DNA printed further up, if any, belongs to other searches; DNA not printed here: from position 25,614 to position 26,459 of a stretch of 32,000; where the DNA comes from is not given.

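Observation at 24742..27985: Five-gene, translationally coupled cassette of unknown function next to tRNA-Arg (candidate novel system)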

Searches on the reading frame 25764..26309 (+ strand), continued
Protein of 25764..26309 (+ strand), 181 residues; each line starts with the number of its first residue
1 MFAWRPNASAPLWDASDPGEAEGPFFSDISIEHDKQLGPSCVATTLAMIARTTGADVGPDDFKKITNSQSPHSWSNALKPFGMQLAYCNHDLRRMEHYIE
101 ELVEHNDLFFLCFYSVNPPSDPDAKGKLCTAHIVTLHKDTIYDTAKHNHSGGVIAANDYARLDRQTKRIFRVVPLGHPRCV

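Call 80: list_cluster_members(proteins=[P0216, P0221, P0223, P0226, P0228, P0230, P0235, P0243, P0254, P0283])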
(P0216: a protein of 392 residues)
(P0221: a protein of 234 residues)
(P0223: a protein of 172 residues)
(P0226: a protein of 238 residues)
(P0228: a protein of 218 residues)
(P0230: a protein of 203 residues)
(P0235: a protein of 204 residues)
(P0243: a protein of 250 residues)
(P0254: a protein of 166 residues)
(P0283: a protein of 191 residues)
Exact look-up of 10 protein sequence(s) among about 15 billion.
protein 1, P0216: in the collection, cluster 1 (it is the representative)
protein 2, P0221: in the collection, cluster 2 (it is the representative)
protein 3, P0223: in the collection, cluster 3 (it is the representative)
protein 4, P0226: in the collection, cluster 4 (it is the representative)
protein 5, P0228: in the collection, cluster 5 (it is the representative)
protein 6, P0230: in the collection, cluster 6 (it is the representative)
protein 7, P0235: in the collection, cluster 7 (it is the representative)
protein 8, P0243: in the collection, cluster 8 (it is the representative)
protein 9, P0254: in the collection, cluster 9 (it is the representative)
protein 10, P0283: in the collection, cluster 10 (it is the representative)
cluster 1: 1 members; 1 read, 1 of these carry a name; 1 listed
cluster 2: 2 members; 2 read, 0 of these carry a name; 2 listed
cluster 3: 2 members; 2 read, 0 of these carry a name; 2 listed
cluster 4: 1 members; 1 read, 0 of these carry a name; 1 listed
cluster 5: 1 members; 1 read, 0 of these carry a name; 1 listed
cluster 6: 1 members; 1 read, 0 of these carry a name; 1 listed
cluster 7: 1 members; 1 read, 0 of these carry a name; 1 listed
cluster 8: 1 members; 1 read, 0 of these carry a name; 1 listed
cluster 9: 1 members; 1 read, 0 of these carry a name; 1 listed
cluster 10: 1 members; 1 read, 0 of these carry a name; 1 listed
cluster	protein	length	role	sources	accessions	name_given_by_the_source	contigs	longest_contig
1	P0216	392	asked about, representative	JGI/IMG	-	hypothetical protein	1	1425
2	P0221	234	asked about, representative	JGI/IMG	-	-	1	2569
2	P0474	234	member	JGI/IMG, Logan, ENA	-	-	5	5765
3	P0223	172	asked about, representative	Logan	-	-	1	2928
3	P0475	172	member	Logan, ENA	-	-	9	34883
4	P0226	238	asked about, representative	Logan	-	-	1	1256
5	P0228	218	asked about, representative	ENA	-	-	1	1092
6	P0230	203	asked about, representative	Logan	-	-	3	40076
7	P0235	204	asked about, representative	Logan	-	-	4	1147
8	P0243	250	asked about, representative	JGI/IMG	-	-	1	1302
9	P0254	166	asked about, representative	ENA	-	-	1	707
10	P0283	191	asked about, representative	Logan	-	-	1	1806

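Call 81: find_encoding_contigs(protein=P0475, flank=10000, max_places=2)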
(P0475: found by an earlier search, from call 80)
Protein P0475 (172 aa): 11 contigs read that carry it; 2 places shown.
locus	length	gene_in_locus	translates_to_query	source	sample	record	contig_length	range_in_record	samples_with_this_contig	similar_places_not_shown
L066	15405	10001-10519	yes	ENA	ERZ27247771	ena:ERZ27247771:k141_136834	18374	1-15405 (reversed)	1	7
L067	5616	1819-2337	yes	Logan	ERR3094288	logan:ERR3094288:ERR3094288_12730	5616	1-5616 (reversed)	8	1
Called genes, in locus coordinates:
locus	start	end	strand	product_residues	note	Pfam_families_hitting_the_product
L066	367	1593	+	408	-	PF01385:OrfB_IS605, PF07282:Cas12f1-like_TNB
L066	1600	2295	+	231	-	-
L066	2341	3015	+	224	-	-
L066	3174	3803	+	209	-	-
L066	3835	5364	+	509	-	PF13188:PAS_8 (faint), PF08448:PAS_4, PF00989:PAS, PF08448:PAS_4, PF13426:PAS_9, PF08447:PAS_3 (weak), PF00512:HisKA (weak), PF02518:HATPase_c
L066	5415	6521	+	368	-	PF00145:DNA_methylase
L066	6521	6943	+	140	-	-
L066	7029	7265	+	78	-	-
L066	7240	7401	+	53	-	-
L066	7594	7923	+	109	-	-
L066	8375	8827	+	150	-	-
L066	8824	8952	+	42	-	-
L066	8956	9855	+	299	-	PF00294:PfkB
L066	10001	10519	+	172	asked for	-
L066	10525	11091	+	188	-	PF08719:NADAR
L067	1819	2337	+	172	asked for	-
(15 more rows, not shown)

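Call 82: find_encoding_contigs(protein=P0230, flank=10000, max_places=2)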
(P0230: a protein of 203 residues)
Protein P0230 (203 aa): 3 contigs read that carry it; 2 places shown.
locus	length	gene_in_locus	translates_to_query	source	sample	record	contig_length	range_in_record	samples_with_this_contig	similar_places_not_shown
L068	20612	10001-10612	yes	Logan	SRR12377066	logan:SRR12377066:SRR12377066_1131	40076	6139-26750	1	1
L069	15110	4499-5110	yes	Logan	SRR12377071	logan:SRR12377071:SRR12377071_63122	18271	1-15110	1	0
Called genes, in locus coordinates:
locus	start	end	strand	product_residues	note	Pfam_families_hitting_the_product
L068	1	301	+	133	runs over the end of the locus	-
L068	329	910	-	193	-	-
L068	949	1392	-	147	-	-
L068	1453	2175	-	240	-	-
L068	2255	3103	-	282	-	-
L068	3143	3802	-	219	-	-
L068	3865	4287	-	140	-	-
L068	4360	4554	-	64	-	-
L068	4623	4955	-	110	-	-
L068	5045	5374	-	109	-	-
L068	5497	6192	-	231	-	-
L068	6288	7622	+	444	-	PF00890:FAD_binding_2 (weak), PF01266:DAO, PF01593:Amino_oxidase, PF03486:HI0933_like (faint), PF07992:Pyr_redox_2 (weak), PF12831:FAD_oxidored (weak), PF13450:NAD_binding_8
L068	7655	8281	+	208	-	-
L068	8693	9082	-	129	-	-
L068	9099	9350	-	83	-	-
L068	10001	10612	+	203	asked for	-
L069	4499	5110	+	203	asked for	-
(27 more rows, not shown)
